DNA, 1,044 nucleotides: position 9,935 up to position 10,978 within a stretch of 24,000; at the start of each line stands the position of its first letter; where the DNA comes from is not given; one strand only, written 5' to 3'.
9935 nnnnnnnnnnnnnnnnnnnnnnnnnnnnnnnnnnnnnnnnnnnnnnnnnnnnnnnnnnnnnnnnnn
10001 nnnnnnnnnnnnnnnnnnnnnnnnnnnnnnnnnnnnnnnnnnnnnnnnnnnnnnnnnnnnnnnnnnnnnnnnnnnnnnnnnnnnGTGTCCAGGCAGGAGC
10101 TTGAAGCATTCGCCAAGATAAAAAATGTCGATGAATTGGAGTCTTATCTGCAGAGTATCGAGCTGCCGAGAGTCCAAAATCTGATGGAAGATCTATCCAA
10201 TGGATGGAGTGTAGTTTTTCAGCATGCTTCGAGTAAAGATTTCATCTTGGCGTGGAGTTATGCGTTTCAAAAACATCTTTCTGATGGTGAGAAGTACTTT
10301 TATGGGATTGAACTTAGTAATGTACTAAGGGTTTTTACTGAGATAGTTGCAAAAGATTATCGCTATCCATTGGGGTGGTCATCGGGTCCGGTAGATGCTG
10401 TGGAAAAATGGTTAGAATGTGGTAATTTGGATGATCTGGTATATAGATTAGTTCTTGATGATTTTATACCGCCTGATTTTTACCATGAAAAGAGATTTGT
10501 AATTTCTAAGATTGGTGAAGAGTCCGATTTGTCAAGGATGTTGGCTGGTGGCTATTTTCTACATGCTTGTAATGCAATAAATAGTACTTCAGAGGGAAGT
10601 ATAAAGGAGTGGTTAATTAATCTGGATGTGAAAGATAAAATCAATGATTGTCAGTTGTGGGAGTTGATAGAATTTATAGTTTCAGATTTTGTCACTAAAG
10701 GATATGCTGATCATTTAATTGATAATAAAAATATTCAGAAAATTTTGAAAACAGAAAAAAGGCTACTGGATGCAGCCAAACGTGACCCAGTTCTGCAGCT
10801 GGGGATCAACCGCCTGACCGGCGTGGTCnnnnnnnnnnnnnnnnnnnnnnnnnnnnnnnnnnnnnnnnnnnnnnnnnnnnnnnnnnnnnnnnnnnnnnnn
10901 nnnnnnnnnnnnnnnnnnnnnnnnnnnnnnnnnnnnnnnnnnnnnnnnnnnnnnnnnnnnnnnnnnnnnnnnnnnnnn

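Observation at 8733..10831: Orphan KAP-family P-loop NTPase locus wedged between a sugar operon and proS: candidate uncharacterised conflict/defence module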

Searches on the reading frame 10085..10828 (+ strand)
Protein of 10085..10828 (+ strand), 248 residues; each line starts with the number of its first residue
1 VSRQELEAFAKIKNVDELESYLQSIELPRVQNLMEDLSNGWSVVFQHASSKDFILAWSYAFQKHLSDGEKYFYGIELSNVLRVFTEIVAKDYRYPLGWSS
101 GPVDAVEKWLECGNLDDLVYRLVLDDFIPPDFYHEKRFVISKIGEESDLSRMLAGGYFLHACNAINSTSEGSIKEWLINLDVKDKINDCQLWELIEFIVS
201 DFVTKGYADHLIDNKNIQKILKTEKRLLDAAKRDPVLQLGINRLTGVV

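Call 3: search_protein_families(library=pfam, proteins=[window:10085-10828:+], max_evalue=1)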
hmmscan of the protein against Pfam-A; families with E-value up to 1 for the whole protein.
window:10085-10828:+ (248 aa): 0 families

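Call 4: search_protein_families(library=padloc, proteins=[window:10085-10828:+], max_evalue=1)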
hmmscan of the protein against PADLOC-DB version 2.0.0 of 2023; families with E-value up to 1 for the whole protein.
window:10085-10828:+ (248 aa): 0 families

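Call 9: search_protein_families(library=ncbifam, proteins=[window:10085-10828:+], max_evalue=1)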
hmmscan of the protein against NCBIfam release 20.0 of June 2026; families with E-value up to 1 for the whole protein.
window:10085-10828:+ (248 aa): 0 families

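Call 26: search_protein_representatives(protein=window:10085-10828:+)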
Query: 248 residues. Proteins with E-value up to 0.001 (for the whole library): 7; up to 1e-10: 2; up to 1e-30: 2. The best 7 are listed.
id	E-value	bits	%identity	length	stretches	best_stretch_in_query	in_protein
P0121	1.1e-163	558.8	100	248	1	1-248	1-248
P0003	4.8e-79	281.6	55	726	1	2-247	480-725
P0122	3.8e-09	52.7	35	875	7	187-228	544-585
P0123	1.8e-08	50.5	33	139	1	113-222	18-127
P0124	1.5e-06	44.1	45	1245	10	111-132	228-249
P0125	4.4e-04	36.1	28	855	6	12-66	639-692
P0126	7.8e-04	35.3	30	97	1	152-244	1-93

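Call 49: predict_structure(alignment_id=A3)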
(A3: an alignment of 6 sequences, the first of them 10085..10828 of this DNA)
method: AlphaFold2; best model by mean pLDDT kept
length: 248 residues; sequences in the alignment: 6
mean_pLDDT: 85.0   pTM: 0.79
mean pLDDT of the five models: 85.0, 82.9, 82.5, 77.6, 74.9
residues with pLDDT >= 90: 81; 70-90: 151; 50-70: 16; < 50: 0
segments of 3 or more residues with pLDDT < 50: none
pLDDT, mean of each block of 10 residues (from residue 1): 81 90 84 81 78 89 84 85 83 75 75 82 74 74 88 90 83 88 87 95 93 93 94 95 87
secondary structure, 60 per line:
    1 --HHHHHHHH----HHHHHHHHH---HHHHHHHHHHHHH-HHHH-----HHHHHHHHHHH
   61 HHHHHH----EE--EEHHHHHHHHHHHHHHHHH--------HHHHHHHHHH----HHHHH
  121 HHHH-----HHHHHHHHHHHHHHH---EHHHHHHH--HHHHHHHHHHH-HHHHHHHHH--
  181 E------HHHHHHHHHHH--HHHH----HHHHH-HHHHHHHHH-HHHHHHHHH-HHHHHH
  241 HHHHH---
elements in order: H3-10 H15-23 H27-39 H41-44 H50-66 H77-93 H102-111 H116-124 H130-144 H149-155 H158-168 H170-178 H188-198 H201-204 H209-213 H215-223 H225-233 H235-245
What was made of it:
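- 10085..10831 (+): ORF2, 248 aa: the distal all-alpha, solenoid-like domain of the same gene, readable from an internal GTG. AlphaFold2 pLDDT 85, all helical (call 49).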

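Call 51: fold_search(model_id=the predicted structure, library=pdb)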
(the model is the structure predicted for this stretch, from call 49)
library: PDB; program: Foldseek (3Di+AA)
matches with E <= 10: 431; with E <= 0.001: 0
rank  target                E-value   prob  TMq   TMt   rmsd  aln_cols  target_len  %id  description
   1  1m8w_B                1.2e-01  0.44  0.22  0.18  15.4       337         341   11  CRYSTAL STRUCTURE OF THE PUMILIO-HOMOLOGY DOMAIN FROM HUMAN PUMILIO1 IN COMPLEX WITH NRE1-19 RNA (released 2002-09-25)
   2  2yjy_A                1.5e-01  0.21  0.17  0.14  16.3       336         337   10  A specific and modular binding code for cytosine recognition in PUF domains (released 2011-06-08)
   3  3eiq_C                1.6e-01  0.35  0.22  0.20  15.2       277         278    9  Crystal structure of Pdcd4-eIF4A (released 2009-02-24)
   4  8fbj                  2.0e-01  0.20  0.18  0.16  16.2       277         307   12  Improving the secretion of designed protein assemblies through negative design of cryptic transmembrane domains (released 2023-03-22)
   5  4rv1_A                2.5e-01  0.47  0.26  0.18  14.1       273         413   15  Crystal Structure of Engineered Protein. Northeast Structural Genomics Consortium (NESG) Target OR497. (released 2014-12-10)
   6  5svd_B                2.8e-01  0.15  0.17  0.11  14.1       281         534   13  Nop9, a new PUF-like protein, prevents premature pre-rRNA cleavage to correctly process mature 18S rRNA (released 2016-10-26)
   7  3gvo                  3.3e-01  0.33  0.24  0.20  13.6       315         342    9  Structure and RNA binding of the mouse Pumilio-2 Puf Domain (released 2009-06-30)
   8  6ded_B                3.8e-01  0.33  0.25  0.21  14.0       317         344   11  Crystal structure of the C-terminal ARM domain of Homo sapiens SPIN90 (SH3-protein interacting with Nck), residues 351 (released 2018-10-24)
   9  7q2z_E                4.1e-01  0.66  0.38  0.16  11.7       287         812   12  Cryo-EM structure of S.cerevisiae condensin Ycg1-Brn1-DNA complex (released 2022-04-06)
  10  7rdr_A                4.9e-01  0.11  0.15  0.10  17.5       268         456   13  Circular tandem repeat protein with novel repeat topology and enhanced subunit contact surfaces (released 2021-09-01)
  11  5wzk_A                5.4e-01  0.35  0.26  0.15  14.7       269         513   12  Structure of APUM23-deletion-of-insert-region-GGAAUUGACGG (released 2017-09-27)
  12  5oqq_A                5.6e-01  0.72  0.44  0.18   9.5       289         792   12  Crystal structure of the S. cerevisiae condensin Ycg1-Brn1 subcomplex (released 2017-10-18)
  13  9j0n_V                5.6e-01  0.20  0.23  0.14  15.0       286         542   12  Paused elongation complex of mammalian RNA polymerase II with nucleosome (PEC2-nuc) (released 2025-02-05)
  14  1h6k_B                5.6e-01  0.16  0.21  0.11  20.5       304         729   15  nuclear Cap Binding Complex (released 2001-09-13)
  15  3k4e_A                5.9e-01  0.38  0.33  0.27  10.6       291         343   11  Puf3 RNA binding domain bound to Cox17 RNA 3' UTR recognition sequence site A (released 2009-10-27)
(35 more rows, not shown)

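Call 67: find_related_loci(query=window:10085-10828:+, collection=metagenome_contigs, flank=4000)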
Query window:10085-10828:+ (248 aa) in metagenome_contigs; peptide patterns used: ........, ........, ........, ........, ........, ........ (x = any residue, [..] = any of these).
203 stretches matched a pattern, but none encodes a relative of the query by tblastn (E <= 1e-3).

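Call 69: list_cluster_members(proteins=[P0002, P0121])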
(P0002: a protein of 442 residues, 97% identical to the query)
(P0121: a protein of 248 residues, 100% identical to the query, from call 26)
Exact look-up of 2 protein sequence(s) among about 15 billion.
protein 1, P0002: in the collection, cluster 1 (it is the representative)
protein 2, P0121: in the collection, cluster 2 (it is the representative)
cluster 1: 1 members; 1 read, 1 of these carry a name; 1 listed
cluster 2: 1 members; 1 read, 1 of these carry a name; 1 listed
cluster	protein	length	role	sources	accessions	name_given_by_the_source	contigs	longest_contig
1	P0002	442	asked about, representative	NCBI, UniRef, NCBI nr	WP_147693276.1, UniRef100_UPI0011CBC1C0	KAP family P-loop NTPase fold protein [Vogesella mureinivorans] | KAP family P-loop NTPase fold protein n=1 Tax=Vogesella mureinivorans TaxID=657276 ... | P-loop NTPase fold protein [Vogesella mureinivorans]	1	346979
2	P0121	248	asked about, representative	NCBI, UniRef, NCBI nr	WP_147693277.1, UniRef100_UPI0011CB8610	hypothetical protein [Vogesella mureinivorans] | hypothetical protein n=1 Tax=Vogesella mureinivorans TaxID=657276 RepID=UPI0011CB8610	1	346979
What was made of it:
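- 10085..10831 (+): Annotated as WP_147693277.1, hypothetical protein (call 69).
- That could be an assembly error; only one genome carries this allele (call 69). Only a single draft assembly carries this allele (call 69). RefSeq kept both ORFs as separate proteins (call 69). The arrangement is seen in one genome only, so there is no comparative support (calls 26, 67, 69).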

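Call 83: search_protein_families(library=phrogs, proteins=[window:10085-10828:+], max_evalue=0.01)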
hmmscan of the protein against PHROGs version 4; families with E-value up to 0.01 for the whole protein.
window:10085-10828:+ (248 aa): 0 families

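Call 84: fold_search(model_id=the predicted structure, library=viral)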
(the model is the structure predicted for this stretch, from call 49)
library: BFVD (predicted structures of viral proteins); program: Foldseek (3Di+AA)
matches with E <= 10: 160; with E <= 0.001: 0
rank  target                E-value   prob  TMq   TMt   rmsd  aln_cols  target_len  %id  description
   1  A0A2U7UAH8            2.7e-01  0.14  0.17  0.13  17.9       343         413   10  F-box domain containing protein [Pandoravirus quercus]
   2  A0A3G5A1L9            6.4e-01  0.10  0.18  0.14  16.2       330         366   14  Tetratricopeptide repeat protein [Harvfovirus sp.]
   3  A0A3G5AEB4            7.7e-01  0.07  0.14  0.09  15.5       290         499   11  Uncharacterized protein [Hyperionvirus sp.]
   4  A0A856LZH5            8.0e-01  0.15  0.21  0.20  14.7       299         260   12  (no name in the UniProt tables at hand)
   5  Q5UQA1                8.4e-01  0.11  0.18  0.14  14.5       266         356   13  Uncharacterized protein R535 [Acanthamoeba polyphaga mimivirus]
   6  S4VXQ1                9.6e-01  0.10  0.18  0.11  15.7       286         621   12  Ankyrin repeat domain containing protein [Pandoravirus salinus]
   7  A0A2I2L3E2            1.0e+00  0.20  0.28  0.20  13.5       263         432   11  Uncharacterized protein [Orpheovirus IHUMI-LCC2]
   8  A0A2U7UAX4            1.0e+00  0.13  0.22  0.14  12.8       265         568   12  Ankyrin repeat domain containing protein [Pandoravirus quercus]
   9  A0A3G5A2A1            1.1e+00  0.10  0.20  0.17  18.8       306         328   12  Uncharacterized protein [Harvfovirus sp.]
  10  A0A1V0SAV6            1.3e+00  0.06  0.16  0.11  14.2       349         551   10  Uncharacterized protein [Catovirus CTV1]
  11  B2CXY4                1.3e+00  0.06  0.15  0.09  17.3       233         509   13  Coat protein [Lamium leaf distortion virus]
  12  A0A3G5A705            1.4e+00  0.13  0.23  0.11  16.6       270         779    8  PPM-type phosphatase domain-containing protein [Homavirus sp.]
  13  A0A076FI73            1.4e+00  0.09  0.23  0.15  18.1       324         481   13  Putative C3HC4-type E3 ubiquitin ligase [Aureococcus anophagefferens virus]
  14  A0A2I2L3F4            1.4e+00  0.06  0.14  0.10  18.9       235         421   12  F-box domain-containing protein [Orpheovirus IHUMI-LCC2]
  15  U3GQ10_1              1.6e+00  0.09  0.22  0.10  16.9       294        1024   12  Large tegument protein [Suid betaherpesvirus 2]
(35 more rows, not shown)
